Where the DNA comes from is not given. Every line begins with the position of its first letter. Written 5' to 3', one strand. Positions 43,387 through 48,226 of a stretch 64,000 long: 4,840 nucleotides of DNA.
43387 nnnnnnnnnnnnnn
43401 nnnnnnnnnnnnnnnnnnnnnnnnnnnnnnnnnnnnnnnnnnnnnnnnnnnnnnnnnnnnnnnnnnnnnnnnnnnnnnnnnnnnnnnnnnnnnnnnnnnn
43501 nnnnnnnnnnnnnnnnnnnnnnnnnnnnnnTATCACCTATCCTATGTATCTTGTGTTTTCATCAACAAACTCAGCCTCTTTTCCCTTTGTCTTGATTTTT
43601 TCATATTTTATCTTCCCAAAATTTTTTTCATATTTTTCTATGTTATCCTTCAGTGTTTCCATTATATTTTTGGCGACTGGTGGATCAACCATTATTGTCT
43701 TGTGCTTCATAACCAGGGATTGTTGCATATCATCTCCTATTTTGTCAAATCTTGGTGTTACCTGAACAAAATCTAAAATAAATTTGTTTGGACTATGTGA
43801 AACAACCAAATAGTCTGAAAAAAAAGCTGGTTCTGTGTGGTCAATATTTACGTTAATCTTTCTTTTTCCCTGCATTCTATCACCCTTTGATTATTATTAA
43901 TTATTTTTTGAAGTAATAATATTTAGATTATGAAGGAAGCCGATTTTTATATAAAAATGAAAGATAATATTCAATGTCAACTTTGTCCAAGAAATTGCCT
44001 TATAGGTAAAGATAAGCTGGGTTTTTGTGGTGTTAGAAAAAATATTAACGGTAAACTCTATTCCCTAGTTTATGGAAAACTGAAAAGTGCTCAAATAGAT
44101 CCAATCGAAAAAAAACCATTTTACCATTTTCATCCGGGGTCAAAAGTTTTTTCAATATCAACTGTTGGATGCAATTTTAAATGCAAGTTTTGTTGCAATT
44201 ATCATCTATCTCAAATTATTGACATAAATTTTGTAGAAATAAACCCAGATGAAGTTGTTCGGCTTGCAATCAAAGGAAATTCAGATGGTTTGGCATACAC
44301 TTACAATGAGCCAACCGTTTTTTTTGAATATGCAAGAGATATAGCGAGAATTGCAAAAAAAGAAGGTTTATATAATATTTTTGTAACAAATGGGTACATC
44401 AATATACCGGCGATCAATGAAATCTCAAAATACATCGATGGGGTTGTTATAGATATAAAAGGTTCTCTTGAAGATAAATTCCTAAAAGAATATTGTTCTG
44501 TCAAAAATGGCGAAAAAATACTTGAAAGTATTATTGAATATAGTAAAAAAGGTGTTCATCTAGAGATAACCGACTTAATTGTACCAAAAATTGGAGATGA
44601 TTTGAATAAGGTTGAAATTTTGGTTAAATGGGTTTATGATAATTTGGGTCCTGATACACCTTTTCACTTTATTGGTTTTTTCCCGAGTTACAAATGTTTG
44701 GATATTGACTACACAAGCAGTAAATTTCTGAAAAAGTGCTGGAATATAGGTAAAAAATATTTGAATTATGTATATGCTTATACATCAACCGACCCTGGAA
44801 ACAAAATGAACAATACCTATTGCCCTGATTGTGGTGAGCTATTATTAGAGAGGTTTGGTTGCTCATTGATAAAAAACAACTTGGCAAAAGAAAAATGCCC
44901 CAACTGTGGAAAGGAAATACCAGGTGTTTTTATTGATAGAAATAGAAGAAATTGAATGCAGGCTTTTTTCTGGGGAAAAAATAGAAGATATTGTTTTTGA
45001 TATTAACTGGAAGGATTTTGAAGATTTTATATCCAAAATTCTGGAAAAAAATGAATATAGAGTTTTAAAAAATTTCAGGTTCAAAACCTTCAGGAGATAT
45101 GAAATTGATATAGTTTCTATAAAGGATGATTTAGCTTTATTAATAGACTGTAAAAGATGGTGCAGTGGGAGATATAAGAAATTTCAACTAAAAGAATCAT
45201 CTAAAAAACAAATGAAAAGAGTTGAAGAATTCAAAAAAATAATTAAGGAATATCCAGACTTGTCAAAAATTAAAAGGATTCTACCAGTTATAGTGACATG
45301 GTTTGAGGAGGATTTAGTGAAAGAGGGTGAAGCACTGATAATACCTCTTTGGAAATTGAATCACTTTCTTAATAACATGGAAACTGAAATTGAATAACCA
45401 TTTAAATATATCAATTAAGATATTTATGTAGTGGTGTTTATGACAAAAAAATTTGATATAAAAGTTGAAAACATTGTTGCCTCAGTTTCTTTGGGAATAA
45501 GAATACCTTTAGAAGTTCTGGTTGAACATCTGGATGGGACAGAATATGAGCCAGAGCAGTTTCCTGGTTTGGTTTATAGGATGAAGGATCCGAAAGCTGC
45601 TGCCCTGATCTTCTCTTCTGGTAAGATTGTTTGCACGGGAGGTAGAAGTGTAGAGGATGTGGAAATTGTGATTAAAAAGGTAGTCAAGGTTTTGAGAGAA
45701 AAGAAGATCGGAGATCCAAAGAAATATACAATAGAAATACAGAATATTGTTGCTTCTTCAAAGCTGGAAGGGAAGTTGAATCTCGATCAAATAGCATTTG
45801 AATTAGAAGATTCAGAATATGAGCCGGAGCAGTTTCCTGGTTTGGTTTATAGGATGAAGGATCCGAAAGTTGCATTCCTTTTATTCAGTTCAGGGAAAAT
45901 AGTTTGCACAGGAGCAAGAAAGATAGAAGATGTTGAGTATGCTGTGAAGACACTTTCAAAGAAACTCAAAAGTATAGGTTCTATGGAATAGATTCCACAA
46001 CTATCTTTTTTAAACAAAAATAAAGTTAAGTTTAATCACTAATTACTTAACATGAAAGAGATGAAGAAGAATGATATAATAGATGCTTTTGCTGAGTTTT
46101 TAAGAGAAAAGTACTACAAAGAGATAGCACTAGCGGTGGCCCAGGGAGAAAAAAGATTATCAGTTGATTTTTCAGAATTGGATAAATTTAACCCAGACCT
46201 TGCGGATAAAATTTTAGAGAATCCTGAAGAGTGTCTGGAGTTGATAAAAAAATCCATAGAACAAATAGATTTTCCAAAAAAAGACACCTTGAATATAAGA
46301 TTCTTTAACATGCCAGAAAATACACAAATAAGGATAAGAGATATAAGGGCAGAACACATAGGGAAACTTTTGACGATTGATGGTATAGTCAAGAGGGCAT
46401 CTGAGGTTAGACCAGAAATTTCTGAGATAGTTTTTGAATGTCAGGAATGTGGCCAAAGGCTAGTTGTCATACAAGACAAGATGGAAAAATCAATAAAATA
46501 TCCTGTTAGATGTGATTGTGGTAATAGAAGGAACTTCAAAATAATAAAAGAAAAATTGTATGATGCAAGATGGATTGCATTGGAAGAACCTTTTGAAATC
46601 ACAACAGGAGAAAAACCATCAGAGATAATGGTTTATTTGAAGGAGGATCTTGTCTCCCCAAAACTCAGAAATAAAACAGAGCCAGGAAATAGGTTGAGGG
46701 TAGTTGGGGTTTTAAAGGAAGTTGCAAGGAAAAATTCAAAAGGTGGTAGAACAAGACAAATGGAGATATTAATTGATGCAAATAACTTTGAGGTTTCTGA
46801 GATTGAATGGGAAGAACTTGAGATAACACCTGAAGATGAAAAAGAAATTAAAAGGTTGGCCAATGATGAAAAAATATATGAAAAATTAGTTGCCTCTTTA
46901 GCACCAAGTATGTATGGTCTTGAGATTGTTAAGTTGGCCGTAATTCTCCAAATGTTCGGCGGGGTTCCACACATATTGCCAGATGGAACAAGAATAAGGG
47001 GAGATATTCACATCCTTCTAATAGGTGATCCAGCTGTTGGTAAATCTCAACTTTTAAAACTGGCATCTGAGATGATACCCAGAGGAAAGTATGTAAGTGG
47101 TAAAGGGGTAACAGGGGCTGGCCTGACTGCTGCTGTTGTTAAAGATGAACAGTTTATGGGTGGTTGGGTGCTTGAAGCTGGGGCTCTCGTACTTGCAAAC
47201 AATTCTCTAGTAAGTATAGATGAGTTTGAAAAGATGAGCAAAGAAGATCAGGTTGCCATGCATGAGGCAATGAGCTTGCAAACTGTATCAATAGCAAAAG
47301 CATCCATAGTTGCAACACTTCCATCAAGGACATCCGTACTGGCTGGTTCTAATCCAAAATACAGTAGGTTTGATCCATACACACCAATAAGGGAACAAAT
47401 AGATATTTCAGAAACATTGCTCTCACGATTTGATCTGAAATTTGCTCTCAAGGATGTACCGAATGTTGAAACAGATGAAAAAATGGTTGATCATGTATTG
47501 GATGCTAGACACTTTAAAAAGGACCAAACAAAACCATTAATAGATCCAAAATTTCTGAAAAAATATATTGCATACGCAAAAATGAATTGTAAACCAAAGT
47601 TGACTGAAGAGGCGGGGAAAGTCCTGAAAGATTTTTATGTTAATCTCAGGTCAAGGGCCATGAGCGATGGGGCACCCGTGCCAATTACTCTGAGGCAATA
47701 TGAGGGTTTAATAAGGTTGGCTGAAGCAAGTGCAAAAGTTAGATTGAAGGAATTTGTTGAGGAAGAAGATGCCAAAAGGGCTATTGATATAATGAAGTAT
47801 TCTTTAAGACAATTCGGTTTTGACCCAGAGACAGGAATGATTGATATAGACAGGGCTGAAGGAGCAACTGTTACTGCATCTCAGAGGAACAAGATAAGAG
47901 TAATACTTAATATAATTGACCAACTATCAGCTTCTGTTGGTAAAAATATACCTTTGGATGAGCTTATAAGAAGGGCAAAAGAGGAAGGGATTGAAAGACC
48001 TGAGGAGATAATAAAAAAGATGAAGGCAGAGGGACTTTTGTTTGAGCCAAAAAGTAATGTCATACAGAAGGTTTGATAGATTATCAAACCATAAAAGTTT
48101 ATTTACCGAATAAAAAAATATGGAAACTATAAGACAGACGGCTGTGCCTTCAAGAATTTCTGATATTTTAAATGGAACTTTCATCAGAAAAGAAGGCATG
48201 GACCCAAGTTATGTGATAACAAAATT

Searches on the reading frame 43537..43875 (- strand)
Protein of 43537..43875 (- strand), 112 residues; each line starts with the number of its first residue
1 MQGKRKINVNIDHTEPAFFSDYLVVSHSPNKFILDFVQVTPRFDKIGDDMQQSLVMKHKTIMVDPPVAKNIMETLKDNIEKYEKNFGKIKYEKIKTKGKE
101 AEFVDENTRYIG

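Call 37: search_protein_families(library=pfam, proteins=[window:43537-43875:-], max_evalue=0.001)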
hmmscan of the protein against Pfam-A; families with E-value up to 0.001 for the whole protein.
window:43537-43875:- (112 aa): 1 family
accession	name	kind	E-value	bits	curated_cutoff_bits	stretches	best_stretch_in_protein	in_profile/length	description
PF11950.13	DUF3467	-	5.1e-12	46.1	25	1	17-90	26-91/92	Protein of unknown function (DUF3467)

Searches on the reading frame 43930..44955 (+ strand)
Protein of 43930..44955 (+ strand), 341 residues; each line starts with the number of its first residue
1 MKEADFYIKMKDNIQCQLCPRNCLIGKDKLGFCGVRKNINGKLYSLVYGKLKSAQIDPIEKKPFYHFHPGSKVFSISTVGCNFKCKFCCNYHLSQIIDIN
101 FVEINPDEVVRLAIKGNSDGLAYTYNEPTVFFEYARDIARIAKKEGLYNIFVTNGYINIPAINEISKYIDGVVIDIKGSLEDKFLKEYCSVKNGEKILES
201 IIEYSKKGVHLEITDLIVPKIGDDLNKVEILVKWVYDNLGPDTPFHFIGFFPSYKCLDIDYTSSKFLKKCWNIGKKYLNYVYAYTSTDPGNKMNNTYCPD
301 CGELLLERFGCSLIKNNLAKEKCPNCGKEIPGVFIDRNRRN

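Call 37: search_protein_families(library=pfam, proteins=[window:43930-44955:+], max_evalue=0.001)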
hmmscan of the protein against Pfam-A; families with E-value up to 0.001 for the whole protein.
window:43930-44955:+ (341 aa): 1 family
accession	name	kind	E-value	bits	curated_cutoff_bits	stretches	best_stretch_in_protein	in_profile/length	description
PF04055.27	Radical_SAM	-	9.3e-17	62.1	29.5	1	76-234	2-165/166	Radical SAM superfamily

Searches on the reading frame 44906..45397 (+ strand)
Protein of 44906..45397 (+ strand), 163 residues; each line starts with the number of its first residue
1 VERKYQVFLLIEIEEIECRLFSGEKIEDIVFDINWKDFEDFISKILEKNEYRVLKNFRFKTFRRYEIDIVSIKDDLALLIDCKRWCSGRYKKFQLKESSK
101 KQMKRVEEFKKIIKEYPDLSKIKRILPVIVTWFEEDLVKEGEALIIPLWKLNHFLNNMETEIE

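Call 37: search_protein_families(library=pfam, proteins=[window:44906-45397:+], max_evalue=0.001)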
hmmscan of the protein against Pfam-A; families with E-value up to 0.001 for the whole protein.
window:44906-45397:+ (163 aa): 2 families
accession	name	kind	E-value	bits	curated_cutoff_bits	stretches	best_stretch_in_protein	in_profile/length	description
PF08378.17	NERD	-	3.4e-06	28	22.1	1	38-114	5-92/111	Nuclease-related domain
PF04471.18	Mrr_cat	-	1.6e-05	25.5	21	1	33-115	4-75/115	Restriction endonuclease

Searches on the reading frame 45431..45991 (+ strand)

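Call 37: search_protein_families(library=pfam, proteins=[window:45431-45991:+], max_evalue=0.001)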
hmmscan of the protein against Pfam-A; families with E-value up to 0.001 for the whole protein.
window:45431-45991:+ (186 aa): 2 families
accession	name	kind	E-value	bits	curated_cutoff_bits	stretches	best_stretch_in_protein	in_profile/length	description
PF00352.27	TBP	-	2.4e-64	213.6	22.9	2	101-181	2-84/85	Transcription factor TFIID (or TATA-binding protein, TBP)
PF11858.14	DUF3378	-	0.00011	22.8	27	0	130-163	22-55/76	Domain of unknown function (DUF3378)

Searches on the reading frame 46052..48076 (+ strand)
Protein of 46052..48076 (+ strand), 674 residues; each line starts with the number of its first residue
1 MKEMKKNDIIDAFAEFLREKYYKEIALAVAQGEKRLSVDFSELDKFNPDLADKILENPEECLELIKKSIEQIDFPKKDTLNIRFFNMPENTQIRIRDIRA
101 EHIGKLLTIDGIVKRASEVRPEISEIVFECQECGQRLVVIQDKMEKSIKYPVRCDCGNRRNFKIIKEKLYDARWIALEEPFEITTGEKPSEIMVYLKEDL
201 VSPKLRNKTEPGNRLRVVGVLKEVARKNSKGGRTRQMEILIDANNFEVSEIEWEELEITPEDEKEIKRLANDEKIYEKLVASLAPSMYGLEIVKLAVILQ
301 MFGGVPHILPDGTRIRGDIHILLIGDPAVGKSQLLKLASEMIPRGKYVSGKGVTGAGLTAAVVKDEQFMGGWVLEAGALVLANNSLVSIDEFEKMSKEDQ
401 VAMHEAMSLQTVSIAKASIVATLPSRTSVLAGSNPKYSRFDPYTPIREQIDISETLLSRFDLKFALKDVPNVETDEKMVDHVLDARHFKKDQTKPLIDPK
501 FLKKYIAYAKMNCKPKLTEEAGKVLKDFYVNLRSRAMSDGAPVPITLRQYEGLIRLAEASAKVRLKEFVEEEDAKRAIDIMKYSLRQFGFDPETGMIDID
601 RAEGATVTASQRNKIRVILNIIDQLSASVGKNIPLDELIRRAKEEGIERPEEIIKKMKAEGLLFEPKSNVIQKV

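Call 37: search_protein_families(library=pfam, proteins=[window:46052-48076:+], max_evalue=0.001)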
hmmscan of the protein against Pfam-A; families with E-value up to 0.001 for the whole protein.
window:46052-48076:+ (674 aa): 7 families
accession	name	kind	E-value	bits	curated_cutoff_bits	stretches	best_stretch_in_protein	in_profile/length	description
PF00493.29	MCM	-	5.2e-85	284.5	23.3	1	262-484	1-222/224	MCM P-loop domain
PF17855.7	MCM_lid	-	2.5e-28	98.8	27.4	1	501-584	2-86/87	MCM AAA-lid domain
PF17207.9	MCM_OB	-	6.7e-22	78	24.8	1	95-223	2-124/126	MCM OB domain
PF14551.11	MCM_N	-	6e-10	39.9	24.9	1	12-72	3-72/95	MCM N-terminal domain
PF01078.27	Mg_chelatase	-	4e-06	26.8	20.3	0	370-468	93-201/207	Magnesium chelatase, subunit ChlI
PF21120.3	MCM_WH_arc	-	6.7e-06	26.5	26.1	1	614-669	2-60/63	Archaeal MCM, winged-helix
PF07728.20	AAA_5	-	0.00071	20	22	0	320-458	1-137/139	AAA domain (dynein-related subfamily)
